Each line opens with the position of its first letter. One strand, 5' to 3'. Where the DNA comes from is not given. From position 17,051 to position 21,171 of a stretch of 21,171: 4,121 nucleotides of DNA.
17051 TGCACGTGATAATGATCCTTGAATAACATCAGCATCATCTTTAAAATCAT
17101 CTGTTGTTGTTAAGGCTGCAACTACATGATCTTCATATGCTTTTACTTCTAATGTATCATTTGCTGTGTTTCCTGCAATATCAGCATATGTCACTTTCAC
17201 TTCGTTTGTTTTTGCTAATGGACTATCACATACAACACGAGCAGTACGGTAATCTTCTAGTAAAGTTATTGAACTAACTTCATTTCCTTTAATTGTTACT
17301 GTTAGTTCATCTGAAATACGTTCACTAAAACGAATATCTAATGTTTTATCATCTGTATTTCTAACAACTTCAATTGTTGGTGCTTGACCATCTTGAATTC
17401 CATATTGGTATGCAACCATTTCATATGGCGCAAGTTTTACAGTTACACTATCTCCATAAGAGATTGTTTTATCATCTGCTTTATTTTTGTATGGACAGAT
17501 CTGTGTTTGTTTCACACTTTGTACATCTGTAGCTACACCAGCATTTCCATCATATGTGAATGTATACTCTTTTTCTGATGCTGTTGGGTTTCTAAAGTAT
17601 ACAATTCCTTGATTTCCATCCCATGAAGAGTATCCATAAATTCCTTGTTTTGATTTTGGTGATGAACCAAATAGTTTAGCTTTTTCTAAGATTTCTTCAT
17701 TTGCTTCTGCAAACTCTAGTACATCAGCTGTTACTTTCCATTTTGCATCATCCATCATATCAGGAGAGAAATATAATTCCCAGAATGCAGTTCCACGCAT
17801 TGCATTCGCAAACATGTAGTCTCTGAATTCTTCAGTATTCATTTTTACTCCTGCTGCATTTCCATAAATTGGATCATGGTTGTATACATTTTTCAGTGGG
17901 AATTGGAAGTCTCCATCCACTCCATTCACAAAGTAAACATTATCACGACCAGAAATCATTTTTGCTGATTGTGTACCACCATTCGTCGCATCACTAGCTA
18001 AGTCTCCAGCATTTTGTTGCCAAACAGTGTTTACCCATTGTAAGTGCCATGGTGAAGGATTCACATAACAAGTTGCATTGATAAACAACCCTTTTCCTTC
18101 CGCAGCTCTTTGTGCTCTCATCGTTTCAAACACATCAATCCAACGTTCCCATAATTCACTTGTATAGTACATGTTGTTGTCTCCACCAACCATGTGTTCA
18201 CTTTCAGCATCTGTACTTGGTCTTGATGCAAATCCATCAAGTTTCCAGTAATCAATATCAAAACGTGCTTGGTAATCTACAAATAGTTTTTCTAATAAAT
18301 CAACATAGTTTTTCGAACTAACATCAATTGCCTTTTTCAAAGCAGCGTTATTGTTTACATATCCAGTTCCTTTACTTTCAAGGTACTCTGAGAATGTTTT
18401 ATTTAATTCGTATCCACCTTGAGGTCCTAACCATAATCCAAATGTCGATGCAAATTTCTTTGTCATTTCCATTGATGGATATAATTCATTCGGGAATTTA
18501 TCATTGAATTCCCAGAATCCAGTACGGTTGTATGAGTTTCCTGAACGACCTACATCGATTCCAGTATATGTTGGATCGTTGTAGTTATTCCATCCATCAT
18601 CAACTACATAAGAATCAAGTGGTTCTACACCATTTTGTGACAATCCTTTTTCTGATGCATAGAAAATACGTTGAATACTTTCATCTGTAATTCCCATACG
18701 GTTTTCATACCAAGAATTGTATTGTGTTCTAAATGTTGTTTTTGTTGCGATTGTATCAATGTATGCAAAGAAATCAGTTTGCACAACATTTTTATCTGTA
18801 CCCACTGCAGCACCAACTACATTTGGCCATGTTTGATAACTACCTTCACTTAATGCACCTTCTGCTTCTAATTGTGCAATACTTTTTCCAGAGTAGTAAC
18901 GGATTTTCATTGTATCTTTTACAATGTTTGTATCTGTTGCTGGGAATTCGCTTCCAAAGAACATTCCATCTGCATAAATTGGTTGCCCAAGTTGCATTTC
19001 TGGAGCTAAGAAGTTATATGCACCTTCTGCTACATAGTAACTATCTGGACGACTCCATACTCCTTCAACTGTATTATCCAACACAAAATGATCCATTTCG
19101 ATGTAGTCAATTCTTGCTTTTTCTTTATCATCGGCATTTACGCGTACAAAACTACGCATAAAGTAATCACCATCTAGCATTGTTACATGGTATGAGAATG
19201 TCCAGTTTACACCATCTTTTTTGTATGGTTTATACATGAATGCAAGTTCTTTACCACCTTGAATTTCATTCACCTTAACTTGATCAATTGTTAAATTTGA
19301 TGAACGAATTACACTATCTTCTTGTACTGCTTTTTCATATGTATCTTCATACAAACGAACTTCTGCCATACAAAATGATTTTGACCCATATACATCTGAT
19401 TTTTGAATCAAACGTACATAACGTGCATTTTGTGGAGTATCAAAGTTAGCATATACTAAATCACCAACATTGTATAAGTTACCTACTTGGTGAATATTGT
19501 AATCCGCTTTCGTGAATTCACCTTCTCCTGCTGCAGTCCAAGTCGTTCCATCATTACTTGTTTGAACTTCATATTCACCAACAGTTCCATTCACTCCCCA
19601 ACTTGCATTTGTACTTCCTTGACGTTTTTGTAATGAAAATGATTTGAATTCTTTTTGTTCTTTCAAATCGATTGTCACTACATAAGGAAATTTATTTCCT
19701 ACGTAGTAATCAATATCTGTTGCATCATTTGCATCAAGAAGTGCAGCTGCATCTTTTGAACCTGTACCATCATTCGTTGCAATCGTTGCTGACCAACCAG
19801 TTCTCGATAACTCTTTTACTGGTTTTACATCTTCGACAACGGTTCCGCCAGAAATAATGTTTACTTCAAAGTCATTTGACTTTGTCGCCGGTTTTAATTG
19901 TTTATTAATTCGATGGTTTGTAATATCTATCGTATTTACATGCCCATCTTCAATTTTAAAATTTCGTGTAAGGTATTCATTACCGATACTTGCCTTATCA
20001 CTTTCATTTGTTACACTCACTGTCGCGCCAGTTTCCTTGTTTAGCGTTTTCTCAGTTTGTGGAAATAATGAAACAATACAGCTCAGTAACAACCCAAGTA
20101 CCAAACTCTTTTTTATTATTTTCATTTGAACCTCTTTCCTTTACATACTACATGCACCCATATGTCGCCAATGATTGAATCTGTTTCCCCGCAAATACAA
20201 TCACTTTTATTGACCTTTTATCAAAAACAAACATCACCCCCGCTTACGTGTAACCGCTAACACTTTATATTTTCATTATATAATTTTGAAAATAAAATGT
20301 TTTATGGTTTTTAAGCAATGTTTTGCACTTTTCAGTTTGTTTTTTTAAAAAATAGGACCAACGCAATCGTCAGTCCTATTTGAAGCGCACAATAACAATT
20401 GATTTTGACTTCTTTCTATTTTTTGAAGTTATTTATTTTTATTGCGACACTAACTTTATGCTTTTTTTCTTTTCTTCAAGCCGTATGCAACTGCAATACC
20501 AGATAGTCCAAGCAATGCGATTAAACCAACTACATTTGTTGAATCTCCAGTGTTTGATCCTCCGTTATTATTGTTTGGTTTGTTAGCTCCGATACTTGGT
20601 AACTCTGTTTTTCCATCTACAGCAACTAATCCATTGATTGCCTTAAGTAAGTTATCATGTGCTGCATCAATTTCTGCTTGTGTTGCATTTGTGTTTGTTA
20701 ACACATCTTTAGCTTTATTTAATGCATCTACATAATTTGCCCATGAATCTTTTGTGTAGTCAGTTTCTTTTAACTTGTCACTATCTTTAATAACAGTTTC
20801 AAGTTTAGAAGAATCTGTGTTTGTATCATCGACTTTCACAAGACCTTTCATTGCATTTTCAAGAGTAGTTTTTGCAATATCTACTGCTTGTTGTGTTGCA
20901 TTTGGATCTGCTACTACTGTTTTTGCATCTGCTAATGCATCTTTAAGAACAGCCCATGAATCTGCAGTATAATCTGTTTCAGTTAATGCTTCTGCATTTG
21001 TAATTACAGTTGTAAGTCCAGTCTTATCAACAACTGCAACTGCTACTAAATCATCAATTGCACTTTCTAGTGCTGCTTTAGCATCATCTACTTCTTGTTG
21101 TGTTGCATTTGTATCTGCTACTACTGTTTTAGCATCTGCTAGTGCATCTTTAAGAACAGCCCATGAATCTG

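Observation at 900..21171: GH112-centred host-glycan harvesting locus whose extracellular half lacks every known disaccharide-releasing family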

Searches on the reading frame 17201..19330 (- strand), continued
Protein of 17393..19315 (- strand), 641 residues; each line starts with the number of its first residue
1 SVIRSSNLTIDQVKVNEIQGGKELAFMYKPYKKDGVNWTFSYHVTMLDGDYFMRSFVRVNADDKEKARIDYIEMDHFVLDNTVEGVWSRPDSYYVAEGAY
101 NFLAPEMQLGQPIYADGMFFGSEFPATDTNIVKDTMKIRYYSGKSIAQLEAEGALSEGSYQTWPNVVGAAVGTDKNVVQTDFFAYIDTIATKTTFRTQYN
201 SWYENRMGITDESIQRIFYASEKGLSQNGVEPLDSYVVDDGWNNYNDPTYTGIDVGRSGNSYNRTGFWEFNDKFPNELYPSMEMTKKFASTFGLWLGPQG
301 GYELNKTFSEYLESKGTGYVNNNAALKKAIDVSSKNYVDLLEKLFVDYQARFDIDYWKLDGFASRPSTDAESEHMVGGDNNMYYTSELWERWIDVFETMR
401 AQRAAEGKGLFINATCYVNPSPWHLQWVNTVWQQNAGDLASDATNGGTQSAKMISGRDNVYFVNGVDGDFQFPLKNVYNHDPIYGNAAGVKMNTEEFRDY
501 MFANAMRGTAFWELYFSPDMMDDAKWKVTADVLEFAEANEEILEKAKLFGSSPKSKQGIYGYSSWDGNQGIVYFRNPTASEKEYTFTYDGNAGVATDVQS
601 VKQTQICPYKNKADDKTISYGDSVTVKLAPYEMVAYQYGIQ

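Call 32: search_protein_families(library=pfam, proteins=[L018:14148-19322:+, L029:14680-18726:+, L006:19697-20845:+, L005:6749-7915:+, L007:5367-8642:-, L002:15722-17158:+, L015:4208-6028:-, L013:5404-6777:+], max_evalue=0.00001)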
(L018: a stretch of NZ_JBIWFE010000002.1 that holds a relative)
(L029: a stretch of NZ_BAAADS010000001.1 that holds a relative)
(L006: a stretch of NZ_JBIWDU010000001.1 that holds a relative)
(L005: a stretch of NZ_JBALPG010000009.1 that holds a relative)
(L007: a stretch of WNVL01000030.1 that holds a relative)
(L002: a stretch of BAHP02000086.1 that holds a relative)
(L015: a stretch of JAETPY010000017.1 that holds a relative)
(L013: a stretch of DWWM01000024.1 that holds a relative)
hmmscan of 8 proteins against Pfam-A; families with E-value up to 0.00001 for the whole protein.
L018:14148-19322:+ (1724 aa): 9 families
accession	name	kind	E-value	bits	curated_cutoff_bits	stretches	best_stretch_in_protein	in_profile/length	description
PF22888.1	FIMAH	-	3e-24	85.8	24.8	1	1642-1723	1-81/81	FIMAH domain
PF01055.32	Glyco_hydro_31_2nd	-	6.6e-24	85.3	23.5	1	455-596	194-327/328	Glycosyl hydrolases family 31 TIM-barrel domain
PF21365.3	Glyco_hydro_31_3rd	-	1.8e-21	76.8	24.4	1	606-700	2-87/87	Glycosyl hydrolase family 31 C-terminal domain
PF00754.31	F5_F8_type_C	-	2.6e-21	76.5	28.2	1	990-1112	2-126/127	F5/8 type C domain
PF17137.9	DUF5110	-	8.6e-14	51.8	27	1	718-787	2-69/71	Domain of unknown function (DUF5110)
PF07554.19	FIVAR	-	3e-13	50.6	29.2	1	1347-1409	1-70/71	FIVAR domain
PF13802.12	Gal_mutarotas_2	-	3.5e-11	44.2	27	1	112-285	2-184/184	Glycosyl hydrolase 31 N-terminal galactose mutarotase-like domain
PF22633.2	F5_F8_type_C_2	-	3.2e-08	34.5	27.8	1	1004-1098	2-91/91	NedA-like, galactose-binding domain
PF00041.27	fn3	-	8.2e-07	29.6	25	1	889-974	3-83/84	Fibronectin type III domain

L029:14680-18726:+ (1348 aa): 6 families
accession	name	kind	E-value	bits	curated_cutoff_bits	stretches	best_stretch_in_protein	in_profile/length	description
PF12905.13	Glyco_hydro_101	-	1.1e-115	386.1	25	1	466-746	1-272/272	Endo-alpha-N-acetylgalactosaminidase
PF18080.7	Gal_mutarotas_3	-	4.3e-64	217.2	27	1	231-465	1-241/241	Galactose mutarotase-like fold domain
PF17974.7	GalBD_like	-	3.8e-58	197.1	26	1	1069-1242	1-178/190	Galactose-binding domain-like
PF21466.3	GH101_dom-5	-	6e-43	146.6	27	1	919-1068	3-145/145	Endo-alpha-N-acetylgalactosaminidase, domain 5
PF17451.8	Glyco_hyd_101C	-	2e-32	112.5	25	1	753-874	2-119/119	Glycosyl hydrolase 101 beta sandwich domain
PF22888.1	FIMAH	-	8.7e-21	74.7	24.8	1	1265-1344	2-80/81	FIMAH domain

L006:19697-20845:+ (382 aa): 2 families
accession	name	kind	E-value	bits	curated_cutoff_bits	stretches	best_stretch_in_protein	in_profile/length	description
PF01979.26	Amidohydro_1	-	8e-15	55.3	25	1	51-363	2-318/345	Amidohydrolase family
PF07969.17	Amidohydro_3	-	1.4e-07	31.9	29.7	0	329-364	410-445/472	Amidohydrolase family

L005:6749-7915:+ (388 aa): 1 family
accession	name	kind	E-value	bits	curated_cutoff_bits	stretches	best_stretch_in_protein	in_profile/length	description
PF01380.27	SIS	-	9.4e-11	42.1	25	0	230-306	6-78/131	SIS domain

L007:5367-8642:- (1091 aa): 5 families
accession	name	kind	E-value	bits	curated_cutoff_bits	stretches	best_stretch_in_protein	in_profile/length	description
PF13320.12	GH123_cat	-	7.9e-77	259.2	23.1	1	595-933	1-323/324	Glycoside hydrolase 123, catalytic domain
PF22680.2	Glyco_hydro_123_N_2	-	5.8e-29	101.2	27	1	427-561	2-141/142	Glycoside hydrolase 123 N-terminal domain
PF00041.27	fn3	-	3.6e-09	37.2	25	1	1006-1082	2-78/84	Fibronectin type III domain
PF02368.24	Big_2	-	4.1e-08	33.5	22.8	1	340-406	6-72/79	Bacterial Ig-like domain (group 2)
PF17996.7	CE2_N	-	3.9e-06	27.3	27.9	0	87-159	12-80/108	Carbohydrate esterase 2 N-terminal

L002:15722-17158:+ (478 aa): 6 families
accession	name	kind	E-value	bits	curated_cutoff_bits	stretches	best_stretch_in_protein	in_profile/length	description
PF01276.26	OKR_DC_1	-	4.4e-73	246.9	27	1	2-314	2-340/417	Orn/Lys/Arg decarboxylase, major domain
PF00155.27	Aminotran_1_2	-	1.5e-11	44.6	19.7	1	52-294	35-293/361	Aminotransferase class I and II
PF01041.23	DegT_DnrJ_EryC1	-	1e-10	41.8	19.8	1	63-194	28-150/360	DegT/DnrJ/EryC1/StrS aminotransferase family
PF03711.20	OKR_DC_1_C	-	1.3e-10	42.1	24.2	1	394-454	45-112/132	Orn/Lys/Arg decarboxylase, C-terminal domain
PF00266.25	Aminotran_5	-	1.9e-09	37.4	21.5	1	60-222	44-203/371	Aminotransferase class-V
PF01212.27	Beta_elim_lyase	-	3.3e-06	27.1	27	1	63-251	36-225/288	Beta-eliminating lyase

L015:4208-6028:- (606 aa): 3 families
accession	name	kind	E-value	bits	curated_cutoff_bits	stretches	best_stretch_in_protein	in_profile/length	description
PF00733.27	Asn_synthase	-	1.2e-72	245.9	21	1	239-567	2-331/354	Asparagine synthase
PF13537.11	GATase_7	-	1.7e-35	122.1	25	1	48-166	1-122/123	Glutamine amidotransferase domain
PF13522.11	GATase_6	-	1.4e-31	109.6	27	1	33-161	1-130/130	Glutamine amidotransferase domain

L013:5404-6777:+ (457 aa): 3 families
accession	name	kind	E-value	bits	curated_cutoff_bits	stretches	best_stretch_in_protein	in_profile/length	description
PF01551.29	Peptidase_M23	-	4.4e-15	56.1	28.7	1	301-408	2-89/96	Peptidase family M23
PF08614.16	ATG16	-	7.7e-08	33.2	33.7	1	49-141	71-154/200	Autophagy protein 16 (ATG16)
PF24568.1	CC_PcsB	-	2.9e-07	30.7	27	1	126-199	1-74/75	Peptidoglycan hydrolase PcsB, coiled-coil domain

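Call 66: search_protein_families(library=pfam, proteins=[L001:2057-4885:+, L001:4882-5820:+, L001:5817-7298:+, L001:7277-8206:+, L001:8324-8908:+, L001:14596-15471:+, L001:15471-16412:+, L001:16409-17359:+, L001:19163-20500:-, L001:20502-22040:-], max_evalue=0.00001)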
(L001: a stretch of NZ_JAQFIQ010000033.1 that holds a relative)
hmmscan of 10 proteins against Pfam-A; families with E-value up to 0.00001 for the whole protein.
L001:2057-4885:+ (942 aa): 7 families
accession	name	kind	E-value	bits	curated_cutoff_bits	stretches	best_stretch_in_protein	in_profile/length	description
PF17760.6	UvrA_inter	-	2.3e-37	127.6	23.3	1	132-236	1-106/109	UvrA interaction domain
PF17755.6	UvrA_DNA-bind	-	7.3e-30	103.9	23.2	1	287-397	1-109/110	UvrA DNA-binding domain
PF00005.33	ABC_tran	-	5.1e-21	76.2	25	1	621-858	1-137/137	ABC transporter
PF02463.25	SMC_N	-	3.7e-11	43.3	40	0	629-901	21-211/220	RecF/RecN/SMC N terminal domain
PF03193.22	RsgA_GTPase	-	5.3e-06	26.8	30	0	607-663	82-137/174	RsgA GTPase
PF13191.12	AAA_16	-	5.8e-06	27.4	32.6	0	635-653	28-46/167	AAA ATPase domain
PF20703.3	nSTAND1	-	6.3e-06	26.5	27.1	0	633-649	35-51/379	Novel STAND NTPase 1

L001:4882-5820:+ (312 aa): 2 families
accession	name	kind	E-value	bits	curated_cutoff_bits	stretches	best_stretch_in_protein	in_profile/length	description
PF07475.17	Hpr_kinase_C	-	4.8e-60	202.4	33.3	1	130-299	1-170/171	HPr Serine kinase C-terminal domain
PF02603.21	Hpr_kinase_N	-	3.9e-35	121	24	1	6-128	3-125/125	HPr Serine kinase N terminus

L001:5817-7298:+ (493 aa): 4 families
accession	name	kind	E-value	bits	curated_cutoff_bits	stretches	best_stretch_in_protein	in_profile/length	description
PF01790.23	LGT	-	1.8e-65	221.1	24.9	1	19-255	8-238/240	Prolipoprotein diacylglyceryl transferase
PF13419.12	HAD_2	-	6.2e-52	176.7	23.8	1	276-452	1-177/178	Haloacid dehalogenase-like hydrolase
PF00702.32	Hydrolase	-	6e-29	102.2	26.4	1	275-447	3-191/191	haloacid dehalogenase-like hydrolase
PF12710.13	HAD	-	4.8e-12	47.1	27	1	276-443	1-188/189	haloacid dehalogenase-like hydrolase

L001:7277-8206:+ (309 aa): 10 families
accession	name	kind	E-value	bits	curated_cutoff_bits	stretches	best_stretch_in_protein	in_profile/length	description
PF07992.20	Pyr_redox_2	-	5.5e-48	164.3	26.1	1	6-295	2-291/291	Pyridine nucleotide-disulphide oxidoreductase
PF13738.12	Pyr_redox_3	-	2.3e-25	89.9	30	1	81-278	103-305/305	Pyridine nucleotide-disulphide oxidoreductase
PF00070.33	Pyr_redox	-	1.2e-15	58.2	22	1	150-222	2-80/82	Pyridine nucleotide-disulphide oxidoreductase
PF01134.28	GIDA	-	3.5e-14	53.1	22.1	1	6-59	1-46/391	Glucose inhibited division protein A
PF01946.23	Thi4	-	1.5e-09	37.8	26.2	0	5-40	18-55/235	Thi4 family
PF01266.30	DAO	-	3e-09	37.3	27.9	0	6-40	1-37/353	FAD dependent oxidoreductase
PF00890.30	FAD_binding_2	-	5.3e-09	36.2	20.4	1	6-40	1-36/414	FAD binding domain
PF12831.13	FAD_oxidored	-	3.5e-08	33.6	27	1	6-44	1-40/416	FAD dependent oxidoreductase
PF05834.18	Lycopene_cycl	-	1.6e-07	31.2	23.4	0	6-37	1-34/380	Lycopene cyclase protein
PF03486.20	HI0933_like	-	3e-07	30.6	50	0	6-42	2-39/244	HI0933-like protein Rossmann domain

L001:8324-8908:+ (194 aa): 1 family
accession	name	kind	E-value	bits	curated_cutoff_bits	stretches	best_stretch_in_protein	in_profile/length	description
PF00300.27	His_Phos_1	-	1.4e-35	123.2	21.7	1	7-186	1-191/194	Histidine phosphatase superfamily (branch 1)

L001:14596-15471:+ (291 aa): 2 families
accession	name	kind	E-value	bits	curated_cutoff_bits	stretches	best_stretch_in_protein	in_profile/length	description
PF22740.1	PapZ_C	-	3.4e-45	153.6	27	1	171-288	2-120/121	RapZ C-terminal domain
PF03668.21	RapZ-like_N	-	9.6e-33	113.6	25.4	1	11-164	2-156/158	RapZ-like N-terminal domain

L001:15471-16412:+ (313 aa): 1 family
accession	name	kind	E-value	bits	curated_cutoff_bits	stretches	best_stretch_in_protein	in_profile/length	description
PF01933.23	CofD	-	2.1e-100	336.1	30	1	4-285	1-288/290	2-phospho-L-lactate transferase CofD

L001:16409-17359:+ (316 aa): 3 families
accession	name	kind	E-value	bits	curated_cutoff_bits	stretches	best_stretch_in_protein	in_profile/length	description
PF14527.11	LAGLIDADG_WhiA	-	1.4e-33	115.3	23.2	1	127-218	2-92/93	WhiA LAGLIDADG-like domain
PF10298.14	WhiA_N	-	8.7e-30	103.1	23.4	1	21-106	1-86/86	WhiA N-terminal LAGLIDADG-like domain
PF02650.20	HTH_WhiA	-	5.4e-26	91.3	27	1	223-309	2-84/84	WhiA C-terminal HTH domain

L001:19163-20500:- (445 aa): 2 families
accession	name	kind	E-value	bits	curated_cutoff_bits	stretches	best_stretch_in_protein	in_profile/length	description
PF11975.13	Glyco_hydro_4C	-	1.4e-52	179.2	24.1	1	196-420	1-211/211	Family 4 glycosyl hydrolase C-terminal domain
PF02056.22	Glyco_hydro_4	-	1.9e-51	174.6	23.2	1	5-185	1-181/183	Family 4 glycosyl hydrolase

L001:20502-22040:- (512 aa): 2 families
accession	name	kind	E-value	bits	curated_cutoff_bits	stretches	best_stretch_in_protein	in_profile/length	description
PF02378.23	PTS_EIIC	-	5.1e-40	138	30.7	1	25-345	13-319/319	Phosphotransferase system, EIIC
PF00367.25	PTS_EIIB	-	1.2e-12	47.5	27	1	439-470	3-34/34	phosphotransferase system, EIIB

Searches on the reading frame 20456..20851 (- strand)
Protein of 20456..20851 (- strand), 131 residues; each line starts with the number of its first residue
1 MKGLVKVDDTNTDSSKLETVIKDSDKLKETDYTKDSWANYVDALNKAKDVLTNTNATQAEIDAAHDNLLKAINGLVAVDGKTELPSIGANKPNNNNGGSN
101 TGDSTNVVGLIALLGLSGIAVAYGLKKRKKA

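Call 4: search_protein_families(library=pfam, proteins=[window:20456-20851:-], max_evalue=0.01)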
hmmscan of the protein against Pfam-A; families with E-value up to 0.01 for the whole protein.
window:20456-20851:- (131 aa): 1 family
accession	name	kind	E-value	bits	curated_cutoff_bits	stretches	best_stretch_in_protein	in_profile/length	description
PF07554.19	FIVAR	-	1.4e-12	48.5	29.2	1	15-75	3-70/71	FIVAR domain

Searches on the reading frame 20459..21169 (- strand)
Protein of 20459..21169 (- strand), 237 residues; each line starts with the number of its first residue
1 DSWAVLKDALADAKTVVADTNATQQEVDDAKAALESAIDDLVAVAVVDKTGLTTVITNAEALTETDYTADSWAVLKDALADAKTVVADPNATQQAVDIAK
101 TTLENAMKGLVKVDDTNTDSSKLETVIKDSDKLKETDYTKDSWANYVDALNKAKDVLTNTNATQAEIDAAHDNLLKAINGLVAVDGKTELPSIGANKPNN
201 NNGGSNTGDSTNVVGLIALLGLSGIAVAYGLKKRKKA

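Call 54: find_homologous_proteins(query=window:20459-21169:-, max_evalue=1e-10)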
Query seq(237 aa) (237 aa): 12 proteins with E <= 1e-10 among 6835 candidates.
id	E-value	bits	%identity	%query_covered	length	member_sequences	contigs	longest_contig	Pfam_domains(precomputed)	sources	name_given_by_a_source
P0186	3.6e-113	394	85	100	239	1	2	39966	PF07554.20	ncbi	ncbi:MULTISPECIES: LPXTG cell wall anchor domain-containing protein, partial [unclassified Breznakia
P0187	7.1e-49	184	40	92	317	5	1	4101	PF00957.28,PF07554.20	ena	-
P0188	1.3e-33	135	41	82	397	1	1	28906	PF27072.1,PF07564.18,PF07554.20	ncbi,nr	ncbi:MAG: FIVAR domain-containing protein, partial [Clostridia bacterium]|nr:FIVAR domain-containing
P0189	1.0e-31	128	44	76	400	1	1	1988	PF09479.17,PF07554.20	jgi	jgi:uncharacterized repeat protein (TIGR02543 family)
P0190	2.4e-31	127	44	79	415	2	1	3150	PF07554.20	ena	-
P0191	1.2e-30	125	33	99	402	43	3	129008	PF25528.1,PF07554.20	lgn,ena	-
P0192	4.2e-26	110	40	79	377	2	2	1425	PF07554.20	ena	-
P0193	1.4e-25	108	35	96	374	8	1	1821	PF04253.21,PF07554.20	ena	-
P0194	2.5e-25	108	37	100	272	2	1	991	PF07554.20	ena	-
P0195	8.6e-25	106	34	97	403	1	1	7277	PF07554.20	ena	-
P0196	4.3e-19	87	38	88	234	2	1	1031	PF07554.20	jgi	jgi:hypothetical protein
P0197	5.9e-18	83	37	90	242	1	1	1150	PF07554.20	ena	-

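Call 56: find_encoding_contigs(protein=P0186, flank=10000, max_places=2)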
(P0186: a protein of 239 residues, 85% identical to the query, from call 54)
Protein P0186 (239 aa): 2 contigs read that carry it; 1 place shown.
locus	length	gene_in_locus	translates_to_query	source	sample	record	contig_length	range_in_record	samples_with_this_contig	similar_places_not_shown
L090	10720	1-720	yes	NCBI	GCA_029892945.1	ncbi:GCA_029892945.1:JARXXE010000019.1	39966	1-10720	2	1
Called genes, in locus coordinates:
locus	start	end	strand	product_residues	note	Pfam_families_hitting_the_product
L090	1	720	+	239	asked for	PF07554:FIVAR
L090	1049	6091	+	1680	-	PF00754:F5_F8_type_C, PF22633:F5_F8_type_C_2, PF07554:FIVAR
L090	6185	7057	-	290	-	PF02311:AraC_binding, PF07883:Cupin_2, PF00165:HTH_AraC (weak), PF12833:HTH_18, PF00165:HTH_AraC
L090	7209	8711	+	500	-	PF16173:DUF4874, PF16116:DUF4832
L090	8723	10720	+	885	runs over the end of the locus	PF00754:F5_F8_type_C (weak), PF07554:FIVAR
